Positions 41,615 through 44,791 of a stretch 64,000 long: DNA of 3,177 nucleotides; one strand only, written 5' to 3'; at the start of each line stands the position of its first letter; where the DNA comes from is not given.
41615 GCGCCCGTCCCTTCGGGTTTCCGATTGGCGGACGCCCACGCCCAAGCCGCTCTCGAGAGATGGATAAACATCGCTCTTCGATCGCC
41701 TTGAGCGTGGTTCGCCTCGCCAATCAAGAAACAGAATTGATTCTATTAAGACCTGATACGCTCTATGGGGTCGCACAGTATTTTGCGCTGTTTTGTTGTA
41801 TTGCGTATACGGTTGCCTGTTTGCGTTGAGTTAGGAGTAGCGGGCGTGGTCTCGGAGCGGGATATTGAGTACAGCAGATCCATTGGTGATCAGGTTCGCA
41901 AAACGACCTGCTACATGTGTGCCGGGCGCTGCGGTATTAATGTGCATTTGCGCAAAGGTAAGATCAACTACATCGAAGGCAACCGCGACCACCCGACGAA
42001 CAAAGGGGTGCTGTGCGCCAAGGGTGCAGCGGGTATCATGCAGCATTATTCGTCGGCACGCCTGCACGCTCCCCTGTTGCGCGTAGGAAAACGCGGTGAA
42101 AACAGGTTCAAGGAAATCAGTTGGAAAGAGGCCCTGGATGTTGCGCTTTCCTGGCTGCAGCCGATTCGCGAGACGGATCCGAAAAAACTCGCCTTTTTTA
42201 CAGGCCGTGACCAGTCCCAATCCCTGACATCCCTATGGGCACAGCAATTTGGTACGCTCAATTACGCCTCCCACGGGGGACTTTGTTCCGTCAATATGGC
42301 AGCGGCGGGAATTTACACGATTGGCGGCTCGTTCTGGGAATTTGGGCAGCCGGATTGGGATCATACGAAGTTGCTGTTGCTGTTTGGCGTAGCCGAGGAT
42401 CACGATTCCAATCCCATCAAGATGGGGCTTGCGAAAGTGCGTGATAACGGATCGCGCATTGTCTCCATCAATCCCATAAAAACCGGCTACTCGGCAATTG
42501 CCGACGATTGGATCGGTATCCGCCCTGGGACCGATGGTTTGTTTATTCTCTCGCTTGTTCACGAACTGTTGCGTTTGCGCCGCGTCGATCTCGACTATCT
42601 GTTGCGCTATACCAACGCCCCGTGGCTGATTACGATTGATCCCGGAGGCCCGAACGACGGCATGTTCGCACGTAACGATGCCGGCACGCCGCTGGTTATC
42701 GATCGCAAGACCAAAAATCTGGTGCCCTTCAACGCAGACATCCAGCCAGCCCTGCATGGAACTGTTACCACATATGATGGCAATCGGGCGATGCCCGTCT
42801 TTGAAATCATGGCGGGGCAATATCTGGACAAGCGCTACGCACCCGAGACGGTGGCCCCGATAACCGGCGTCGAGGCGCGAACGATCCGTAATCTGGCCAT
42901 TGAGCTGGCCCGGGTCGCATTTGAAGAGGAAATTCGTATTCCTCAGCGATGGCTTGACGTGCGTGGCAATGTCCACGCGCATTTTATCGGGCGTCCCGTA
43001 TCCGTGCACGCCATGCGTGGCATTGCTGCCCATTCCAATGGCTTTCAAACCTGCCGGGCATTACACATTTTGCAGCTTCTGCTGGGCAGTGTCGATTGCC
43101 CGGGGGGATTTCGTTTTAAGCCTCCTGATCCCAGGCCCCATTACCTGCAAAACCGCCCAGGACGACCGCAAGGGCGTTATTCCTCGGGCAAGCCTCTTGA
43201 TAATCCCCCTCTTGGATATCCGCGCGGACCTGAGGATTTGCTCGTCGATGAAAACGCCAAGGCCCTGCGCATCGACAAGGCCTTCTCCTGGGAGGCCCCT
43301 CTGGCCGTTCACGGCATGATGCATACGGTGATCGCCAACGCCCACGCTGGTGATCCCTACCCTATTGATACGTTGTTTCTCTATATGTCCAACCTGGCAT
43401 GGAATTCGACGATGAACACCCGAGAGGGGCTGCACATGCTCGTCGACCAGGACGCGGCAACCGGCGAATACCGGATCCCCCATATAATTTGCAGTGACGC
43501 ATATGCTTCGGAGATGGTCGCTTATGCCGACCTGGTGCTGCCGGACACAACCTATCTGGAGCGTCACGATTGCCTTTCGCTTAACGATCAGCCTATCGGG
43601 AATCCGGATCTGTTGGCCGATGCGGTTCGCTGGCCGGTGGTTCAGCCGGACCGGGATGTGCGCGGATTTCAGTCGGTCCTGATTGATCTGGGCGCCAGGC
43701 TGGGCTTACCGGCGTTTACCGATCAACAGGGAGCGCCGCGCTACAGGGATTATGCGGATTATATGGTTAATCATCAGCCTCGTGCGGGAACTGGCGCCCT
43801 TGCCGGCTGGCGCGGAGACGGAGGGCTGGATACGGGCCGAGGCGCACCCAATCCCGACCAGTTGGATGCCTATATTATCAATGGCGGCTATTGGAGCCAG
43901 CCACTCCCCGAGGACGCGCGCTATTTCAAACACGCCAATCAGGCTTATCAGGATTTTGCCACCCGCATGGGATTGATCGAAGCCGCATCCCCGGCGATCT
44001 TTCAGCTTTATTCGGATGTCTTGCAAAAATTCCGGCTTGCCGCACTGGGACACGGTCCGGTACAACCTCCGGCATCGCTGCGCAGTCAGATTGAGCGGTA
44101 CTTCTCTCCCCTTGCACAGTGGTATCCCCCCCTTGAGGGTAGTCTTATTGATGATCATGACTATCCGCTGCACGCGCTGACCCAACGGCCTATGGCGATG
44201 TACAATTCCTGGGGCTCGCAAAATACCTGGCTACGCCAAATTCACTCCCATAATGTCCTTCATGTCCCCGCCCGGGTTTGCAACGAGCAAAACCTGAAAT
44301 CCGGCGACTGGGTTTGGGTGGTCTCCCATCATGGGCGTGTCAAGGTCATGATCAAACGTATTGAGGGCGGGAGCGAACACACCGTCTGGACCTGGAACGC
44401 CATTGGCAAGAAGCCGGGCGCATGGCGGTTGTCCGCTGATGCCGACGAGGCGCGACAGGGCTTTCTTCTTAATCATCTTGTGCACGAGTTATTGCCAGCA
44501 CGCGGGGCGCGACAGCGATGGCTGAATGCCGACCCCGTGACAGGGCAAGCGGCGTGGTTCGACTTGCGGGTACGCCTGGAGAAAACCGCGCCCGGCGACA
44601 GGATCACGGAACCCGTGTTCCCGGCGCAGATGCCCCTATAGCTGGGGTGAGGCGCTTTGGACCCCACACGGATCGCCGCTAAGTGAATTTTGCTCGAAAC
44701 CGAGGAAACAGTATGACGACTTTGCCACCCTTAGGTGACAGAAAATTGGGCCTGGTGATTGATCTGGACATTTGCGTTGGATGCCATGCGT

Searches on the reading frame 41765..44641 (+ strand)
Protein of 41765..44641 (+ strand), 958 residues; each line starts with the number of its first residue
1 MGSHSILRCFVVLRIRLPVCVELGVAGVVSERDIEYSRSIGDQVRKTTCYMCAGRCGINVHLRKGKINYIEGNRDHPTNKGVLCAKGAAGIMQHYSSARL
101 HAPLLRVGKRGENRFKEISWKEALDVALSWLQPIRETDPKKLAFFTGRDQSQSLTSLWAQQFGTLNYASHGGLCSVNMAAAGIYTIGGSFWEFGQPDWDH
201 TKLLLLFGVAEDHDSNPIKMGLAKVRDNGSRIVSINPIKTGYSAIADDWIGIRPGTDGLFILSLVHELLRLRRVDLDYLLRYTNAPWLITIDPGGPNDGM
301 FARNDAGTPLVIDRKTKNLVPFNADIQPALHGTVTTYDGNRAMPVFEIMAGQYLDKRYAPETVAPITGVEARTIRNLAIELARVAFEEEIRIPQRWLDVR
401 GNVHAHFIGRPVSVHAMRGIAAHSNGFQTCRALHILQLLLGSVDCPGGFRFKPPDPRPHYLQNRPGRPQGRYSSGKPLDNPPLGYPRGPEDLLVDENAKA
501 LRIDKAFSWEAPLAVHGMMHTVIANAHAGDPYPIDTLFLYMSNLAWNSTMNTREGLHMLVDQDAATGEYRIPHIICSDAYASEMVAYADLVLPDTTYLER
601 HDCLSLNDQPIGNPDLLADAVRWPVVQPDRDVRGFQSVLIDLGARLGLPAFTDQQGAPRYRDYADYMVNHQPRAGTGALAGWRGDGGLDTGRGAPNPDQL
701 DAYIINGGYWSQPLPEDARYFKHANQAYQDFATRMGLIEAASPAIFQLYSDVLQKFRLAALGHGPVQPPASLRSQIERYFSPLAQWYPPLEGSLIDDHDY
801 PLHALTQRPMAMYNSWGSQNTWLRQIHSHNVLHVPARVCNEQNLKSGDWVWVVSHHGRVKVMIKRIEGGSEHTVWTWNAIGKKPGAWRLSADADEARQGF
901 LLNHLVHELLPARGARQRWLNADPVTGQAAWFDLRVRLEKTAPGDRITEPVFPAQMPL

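Call 22: search_protein_families(library=pfam, proteins=[window:41765-44641:+], max_evalue=0.0001)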
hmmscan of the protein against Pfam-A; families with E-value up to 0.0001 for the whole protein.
window:41765-44641:+ (958 aa): 3 families
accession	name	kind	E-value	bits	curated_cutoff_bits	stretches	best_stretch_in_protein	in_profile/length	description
PF00384.28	Molybdopterin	-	1.8e-22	80.3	24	1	99-603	1-319/353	Molybdopterin oxidoreductase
PF04879.21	Molybdop_Fe4S4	-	4.8e-17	62.1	22.7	1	43-95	2-54/55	Molybdopterin oxidoreductase Fe4S4 domain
PF01568.27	Molydop_binding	-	6.8e-05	23.3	26.8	0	803-882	2-82/110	Molydopterin dinucleotide binding domain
